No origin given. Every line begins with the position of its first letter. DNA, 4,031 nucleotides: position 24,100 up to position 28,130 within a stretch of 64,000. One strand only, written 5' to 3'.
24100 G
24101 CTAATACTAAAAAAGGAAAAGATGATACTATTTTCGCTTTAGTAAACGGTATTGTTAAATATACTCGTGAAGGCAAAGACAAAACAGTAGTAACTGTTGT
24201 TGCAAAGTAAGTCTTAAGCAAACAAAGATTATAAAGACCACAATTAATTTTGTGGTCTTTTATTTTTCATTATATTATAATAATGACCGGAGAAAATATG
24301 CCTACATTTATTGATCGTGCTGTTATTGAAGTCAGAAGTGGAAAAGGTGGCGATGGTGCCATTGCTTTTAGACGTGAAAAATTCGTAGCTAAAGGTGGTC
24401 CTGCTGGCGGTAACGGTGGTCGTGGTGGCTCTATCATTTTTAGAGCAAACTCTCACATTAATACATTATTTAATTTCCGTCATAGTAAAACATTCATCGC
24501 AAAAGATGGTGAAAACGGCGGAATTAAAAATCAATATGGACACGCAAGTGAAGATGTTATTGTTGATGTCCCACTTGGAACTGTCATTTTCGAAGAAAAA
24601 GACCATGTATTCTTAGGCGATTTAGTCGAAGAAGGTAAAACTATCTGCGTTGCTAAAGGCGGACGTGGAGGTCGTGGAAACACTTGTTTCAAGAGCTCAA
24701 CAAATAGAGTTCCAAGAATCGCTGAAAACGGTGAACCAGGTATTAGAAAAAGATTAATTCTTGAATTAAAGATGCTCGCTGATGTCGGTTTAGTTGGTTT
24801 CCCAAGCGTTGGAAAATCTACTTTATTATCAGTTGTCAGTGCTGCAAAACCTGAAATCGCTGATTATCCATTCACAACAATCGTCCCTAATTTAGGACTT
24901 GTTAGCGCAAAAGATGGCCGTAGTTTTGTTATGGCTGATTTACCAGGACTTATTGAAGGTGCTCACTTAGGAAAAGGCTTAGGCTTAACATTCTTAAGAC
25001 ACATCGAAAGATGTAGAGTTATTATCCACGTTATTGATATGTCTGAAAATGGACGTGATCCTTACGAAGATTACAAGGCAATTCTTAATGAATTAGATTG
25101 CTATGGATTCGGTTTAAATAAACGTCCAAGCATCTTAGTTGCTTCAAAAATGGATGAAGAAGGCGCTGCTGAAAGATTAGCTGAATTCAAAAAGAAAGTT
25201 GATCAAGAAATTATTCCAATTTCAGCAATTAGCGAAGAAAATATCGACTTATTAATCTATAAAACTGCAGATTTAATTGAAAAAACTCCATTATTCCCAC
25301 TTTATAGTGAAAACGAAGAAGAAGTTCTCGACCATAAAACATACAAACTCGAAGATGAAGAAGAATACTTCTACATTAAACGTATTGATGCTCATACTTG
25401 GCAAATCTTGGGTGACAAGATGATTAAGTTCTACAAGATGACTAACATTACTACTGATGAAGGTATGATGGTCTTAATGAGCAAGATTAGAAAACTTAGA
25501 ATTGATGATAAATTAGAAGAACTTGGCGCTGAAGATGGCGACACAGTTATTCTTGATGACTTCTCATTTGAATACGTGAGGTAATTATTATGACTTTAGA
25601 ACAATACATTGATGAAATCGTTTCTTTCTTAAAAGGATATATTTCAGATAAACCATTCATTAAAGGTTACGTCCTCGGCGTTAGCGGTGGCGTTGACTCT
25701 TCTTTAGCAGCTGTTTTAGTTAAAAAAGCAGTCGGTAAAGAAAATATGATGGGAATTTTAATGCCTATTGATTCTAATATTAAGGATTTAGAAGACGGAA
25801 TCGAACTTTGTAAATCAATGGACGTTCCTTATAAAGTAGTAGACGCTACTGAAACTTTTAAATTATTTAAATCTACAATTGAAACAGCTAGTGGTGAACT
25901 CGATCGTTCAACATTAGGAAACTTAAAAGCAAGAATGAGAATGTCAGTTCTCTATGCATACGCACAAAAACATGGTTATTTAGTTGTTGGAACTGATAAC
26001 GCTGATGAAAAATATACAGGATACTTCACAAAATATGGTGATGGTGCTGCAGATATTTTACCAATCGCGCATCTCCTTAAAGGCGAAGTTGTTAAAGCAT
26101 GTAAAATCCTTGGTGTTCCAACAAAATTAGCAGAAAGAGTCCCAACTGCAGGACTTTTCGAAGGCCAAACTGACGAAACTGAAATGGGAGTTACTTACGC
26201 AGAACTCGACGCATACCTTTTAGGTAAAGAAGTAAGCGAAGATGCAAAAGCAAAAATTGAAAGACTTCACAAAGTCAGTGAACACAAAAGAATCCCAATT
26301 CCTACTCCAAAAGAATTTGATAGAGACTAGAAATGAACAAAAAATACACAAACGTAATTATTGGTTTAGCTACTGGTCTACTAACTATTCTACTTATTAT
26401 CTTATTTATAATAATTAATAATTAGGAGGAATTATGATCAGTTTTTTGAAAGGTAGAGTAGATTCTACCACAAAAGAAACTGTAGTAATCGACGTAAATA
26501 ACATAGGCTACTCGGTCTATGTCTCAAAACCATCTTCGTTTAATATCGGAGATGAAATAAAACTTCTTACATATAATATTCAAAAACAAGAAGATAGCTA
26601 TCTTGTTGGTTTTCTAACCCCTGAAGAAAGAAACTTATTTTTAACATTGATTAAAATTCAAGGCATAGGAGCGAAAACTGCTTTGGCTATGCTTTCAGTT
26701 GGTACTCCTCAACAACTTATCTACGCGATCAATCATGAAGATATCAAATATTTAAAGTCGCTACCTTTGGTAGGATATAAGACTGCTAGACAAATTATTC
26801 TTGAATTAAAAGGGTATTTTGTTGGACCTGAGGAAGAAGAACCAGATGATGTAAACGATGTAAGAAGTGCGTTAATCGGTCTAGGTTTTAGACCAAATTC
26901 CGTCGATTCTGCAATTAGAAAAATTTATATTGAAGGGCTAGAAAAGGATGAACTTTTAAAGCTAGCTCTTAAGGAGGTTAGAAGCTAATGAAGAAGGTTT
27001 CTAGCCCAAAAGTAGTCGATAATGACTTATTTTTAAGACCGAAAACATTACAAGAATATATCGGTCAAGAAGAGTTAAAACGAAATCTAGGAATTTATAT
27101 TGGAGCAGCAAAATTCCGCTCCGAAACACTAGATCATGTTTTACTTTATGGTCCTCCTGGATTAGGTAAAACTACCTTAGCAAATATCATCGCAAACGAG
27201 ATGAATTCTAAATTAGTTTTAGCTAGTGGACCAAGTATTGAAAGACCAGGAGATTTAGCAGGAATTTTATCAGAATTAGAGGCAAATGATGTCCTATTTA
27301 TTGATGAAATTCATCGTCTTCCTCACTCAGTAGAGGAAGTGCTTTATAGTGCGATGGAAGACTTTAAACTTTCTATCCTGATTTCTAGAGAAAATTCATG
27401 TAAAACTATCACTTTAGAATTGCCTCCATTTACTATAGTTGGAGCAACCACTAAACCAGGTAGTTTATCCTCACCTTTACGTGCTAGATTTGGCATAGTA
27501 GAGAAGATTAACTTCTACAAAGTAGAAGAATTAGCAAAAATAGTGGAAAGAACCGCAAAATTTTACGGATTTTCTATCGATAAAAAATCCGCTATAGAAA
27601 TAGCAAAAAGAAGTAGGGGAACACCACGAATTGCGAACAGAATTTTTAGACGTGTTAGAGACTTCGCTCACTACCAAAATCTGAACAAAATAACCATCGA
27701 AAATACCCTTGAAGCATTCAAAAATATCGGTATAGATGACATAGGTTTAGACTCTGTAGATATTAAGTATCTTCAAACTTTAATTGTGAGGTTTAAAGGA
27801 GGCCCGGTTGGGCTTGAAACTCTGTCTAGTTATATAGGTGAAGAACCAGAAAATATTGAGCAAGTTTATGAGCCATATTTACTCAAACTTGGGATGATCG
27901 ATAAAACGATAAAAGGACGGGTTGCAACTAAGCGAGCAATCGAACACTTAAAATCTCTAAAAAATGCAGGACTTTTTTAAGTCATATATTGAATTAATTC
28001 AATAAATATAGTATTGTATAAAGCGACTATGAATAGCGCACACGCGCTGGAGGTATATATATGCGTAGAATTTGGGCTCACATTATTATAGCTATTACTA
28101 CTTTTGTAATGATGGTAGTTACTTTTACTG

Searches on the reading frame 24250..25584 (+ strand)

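Call 89: search_protein_families(library=pfam, proteins=[window:24250-25584:+], max_evalue=0.00001)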
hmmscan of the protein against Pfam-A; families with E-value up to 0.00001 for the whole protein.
window:24250-25584:+ (444 aa): 4 families
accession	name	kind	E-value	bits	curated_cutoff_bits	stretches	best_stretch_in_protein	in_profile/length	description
PF01018.28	GTP1_OBG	-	3.3e-57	192.9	27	1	21-175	1-155/155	GTP1/OBG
PF01926.29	MMR_HSR1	-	2.7e-23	82.7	21.9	1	178-300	1-113/113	50S ribosome-binding GTPase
PF09269.16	DUF1967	-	5.4e-17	62.1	27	1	374-442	1-70/70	Domain of unknown function (DUF1967)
PF02421.24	FeoB_N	-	1.2e-08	35.1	27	1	179-336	3-153/156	Ferrous iron transport protein B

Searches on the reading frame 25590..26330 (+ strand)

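Call 94: search_protein_families(library=pfam, proteins=[window:25590-26330:+], max_evalue=0.00001)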
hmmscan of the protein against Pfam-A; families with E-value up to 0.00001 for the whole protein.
window:25590-26330:+ (246 aa): 2 families
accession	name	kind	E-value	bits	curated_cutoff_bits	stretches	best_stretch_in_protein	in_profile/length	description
PF02540.23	NAD_synthase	-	1.4e-71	241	21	1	7-234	2-239/242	NAD synthase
PF03054.22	tRNA_Me_trans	-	6.4e-06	26.4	20.6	0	28-91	4-77/202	tRNA methyl transferase HUP domain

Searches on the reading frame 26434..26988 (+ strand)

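Call 94: search_protein_families(library=pfam, proteins=[window:26434-26988:+], max_evalue=0.00001)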
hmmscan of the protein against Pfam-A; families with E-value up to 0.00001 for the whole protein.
window:26434-26988:+ (184 aa): 3 families
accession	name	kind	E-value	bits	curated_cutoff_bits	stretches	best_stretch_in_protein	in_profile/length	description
PF01330.27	RuvA_N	-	6.7e-13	49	23.6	1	1-53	1-55/61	RuvA N terminal domain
PF14520.12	HHH_5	-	1.3e-12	48.4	27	1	69-126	1-56/57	Helix-hairpin-helix domain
PF07499.19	RuvA_C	-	4.9e-09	37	24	1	139-181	2-45/47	RuvA, C-terminal domain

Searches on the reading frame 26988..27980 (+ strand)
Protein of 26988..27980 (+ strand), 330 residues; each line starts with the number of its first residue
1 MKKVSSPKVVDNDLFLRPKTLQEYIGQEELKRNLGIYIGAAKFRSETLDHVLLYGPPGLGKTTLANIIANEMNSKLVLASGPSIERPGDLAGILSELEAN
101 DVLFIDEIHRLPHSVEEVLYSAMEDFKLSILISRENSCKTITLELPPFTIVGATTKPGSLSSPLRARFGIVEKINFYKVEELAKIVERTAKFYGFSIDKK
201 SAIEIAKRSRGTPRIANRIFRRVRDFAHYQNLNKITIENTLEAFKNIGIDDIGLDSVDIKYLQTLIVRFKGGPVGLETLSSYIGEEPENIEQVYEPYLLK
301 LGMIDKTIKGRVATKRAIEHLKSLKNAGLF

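Call 47: search_protein_families(library=pfam, proteins=[window:26988-27980:+], max_evalue=0.00001)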
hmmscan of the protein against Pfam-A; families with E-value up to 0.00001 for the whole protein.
window:26988-27980:+ (330 aa): 6 families
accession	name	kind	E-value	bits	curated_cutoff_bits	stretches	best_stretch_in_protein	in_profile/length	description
PF05496.18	RuvB_N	-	1.2e-71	240.1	27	1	16-173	1-158/159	Holliday junction DNA helicase RuvB P-loop domain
PF05491.19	RuvB_C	-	1.6e-26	92.5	24.7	1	252-322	2-72/72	RuvB C-terminal winged helix domain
PF17864.7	AAA_lid_4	-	1.4e-25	89.3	27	1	177-250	1-74/74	RuvB AAA lid domain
PF00004.35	AAA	-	5.1e-23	82.4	21.2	1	51-173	1-128/131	ATPase family associated with various cellular activities (AAA)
PF07728.20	AAA_5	-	1.9e-09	38.1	22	1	50-168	1-139/139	AAA domain (dynein-related subfamily)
PF01078.27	Mg_chelatase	-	2.8e-07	30.6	20.3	0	22-69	3-43/207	Magnesium chelatase, subunit ChlI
